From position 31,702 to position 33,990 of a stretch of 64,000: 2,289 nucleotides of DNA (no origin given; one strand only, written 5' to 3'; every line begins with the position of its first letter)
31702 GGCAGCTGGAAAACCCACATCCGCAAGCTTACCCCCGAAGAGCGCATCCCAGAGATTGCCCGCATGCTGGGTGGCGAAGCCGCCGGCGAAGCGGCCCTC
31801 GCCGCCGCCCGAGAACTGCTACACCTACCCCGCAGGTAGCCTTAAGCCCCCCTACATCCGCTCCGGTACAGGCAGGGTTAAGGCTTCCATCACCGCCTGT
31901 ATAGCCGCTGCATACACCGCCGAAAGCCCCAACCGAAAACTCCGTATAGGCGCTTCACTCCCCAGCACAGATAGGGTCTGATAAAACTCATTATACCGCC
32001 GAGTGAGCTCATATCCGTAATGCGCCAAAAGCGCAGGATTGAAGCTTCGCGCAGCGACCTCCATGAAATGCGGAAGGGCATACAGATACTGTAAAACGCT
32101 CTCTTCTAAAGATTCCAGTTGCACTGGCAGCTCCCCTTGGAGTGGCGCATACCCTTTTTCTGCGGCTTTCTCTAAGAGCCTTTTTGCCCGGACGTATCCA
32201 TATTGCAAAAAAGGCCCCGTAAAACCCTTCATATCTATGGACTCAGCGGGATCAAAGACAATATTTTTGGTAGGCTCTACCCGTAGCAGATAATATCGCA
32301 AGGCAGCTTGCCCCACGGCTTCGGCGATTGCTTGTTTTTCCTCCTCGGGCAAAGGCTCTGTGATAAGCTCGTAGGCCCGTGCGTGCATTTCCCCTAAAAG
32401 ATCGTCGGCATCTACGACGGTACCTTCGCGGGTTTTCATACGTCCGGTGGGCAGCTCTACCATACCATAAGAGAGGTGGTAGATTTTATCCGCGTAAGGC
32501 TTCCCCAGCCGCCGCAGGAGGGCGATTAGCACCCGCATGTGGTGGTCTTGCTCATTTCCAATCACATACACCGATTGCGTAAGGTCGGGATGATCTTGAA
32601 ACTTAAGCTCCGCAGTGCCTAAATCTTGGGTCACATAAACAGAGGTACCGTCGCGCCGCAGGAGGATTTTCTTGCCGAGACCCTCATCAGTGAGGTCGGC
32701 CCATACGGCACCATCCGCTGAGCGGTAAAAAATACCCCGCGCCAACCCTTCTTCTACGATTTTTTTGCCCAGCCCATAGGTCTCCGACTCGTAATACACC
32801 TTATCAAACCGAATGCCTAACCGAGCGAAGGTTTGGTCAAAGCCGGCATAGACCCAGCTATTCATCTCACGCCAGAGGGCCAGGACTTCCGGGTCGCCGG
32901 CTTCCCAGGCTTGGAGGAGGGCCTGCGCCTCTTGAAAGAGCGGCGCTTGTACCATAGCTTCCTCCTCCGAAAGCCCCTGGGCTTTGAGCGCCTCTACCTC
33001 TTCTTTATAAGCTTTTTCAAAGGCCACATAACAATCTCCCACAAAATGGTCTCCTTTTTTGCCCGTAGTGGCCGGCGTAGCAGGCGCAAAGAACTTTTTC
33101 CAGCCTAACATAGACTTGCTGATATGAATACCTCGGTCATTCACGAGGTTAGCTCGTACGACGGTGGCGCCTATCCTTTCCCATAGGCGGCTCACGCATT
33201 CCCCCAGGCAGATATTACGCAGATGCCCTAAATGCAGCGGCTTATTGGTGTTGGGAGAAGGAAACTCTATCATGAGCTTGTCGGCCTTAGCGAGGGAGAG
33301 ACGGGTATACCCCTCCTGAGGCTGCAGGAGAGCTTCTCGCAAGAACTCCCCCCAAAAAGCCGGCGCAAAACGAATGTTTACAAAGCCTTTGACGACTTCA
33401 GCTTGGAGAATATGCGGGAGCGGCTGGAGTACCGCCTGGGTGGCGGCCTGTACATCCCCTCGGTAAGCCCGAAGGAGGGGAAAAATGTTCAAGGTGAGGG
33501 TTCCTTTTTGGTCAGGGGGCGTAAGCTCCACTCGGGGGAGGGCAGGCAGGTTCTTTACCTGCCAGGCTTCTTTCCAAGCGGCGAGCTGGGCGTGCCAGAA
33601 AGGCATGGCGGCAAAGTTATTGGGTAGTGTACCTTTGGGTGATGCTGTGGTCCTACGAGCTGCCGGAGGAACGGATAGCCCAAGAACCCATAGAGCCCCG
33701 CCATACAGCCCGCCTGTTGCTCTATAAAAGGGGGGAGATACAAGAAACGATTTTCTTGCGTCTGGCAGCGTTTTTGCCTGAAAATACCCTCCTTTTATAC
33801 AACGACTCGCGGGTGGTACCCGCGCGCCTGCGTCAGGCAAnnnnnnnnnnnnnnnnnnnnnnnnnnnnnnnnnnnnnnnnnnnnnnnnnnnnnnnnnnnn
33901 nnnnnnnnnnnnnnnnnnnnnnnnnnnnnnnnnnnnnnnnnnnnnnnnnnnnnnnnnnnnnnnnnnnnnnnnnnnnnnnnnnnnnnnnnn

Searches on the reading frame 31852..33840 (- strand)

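Call 56: search_protein_families(library=pfam, proteins=[window:31852-33840:-], max_evalue=0.00001)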
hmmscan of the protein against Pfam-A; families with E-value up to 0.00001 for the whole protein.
window:31852-33840:- (662 aa): 2 families
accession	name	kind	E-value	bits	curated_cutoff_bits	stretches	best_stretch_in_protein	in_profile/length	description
PF00750.26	tRNA-synt_1d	-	1.3e-42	146.4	23.3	1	180-530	13-348/349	tRNA synthetases class I (R), catalytic domain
PF05746.21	DALR_1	-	1.4e-16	61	22.3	1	545-662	1-117/117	DALR anticodon binding domain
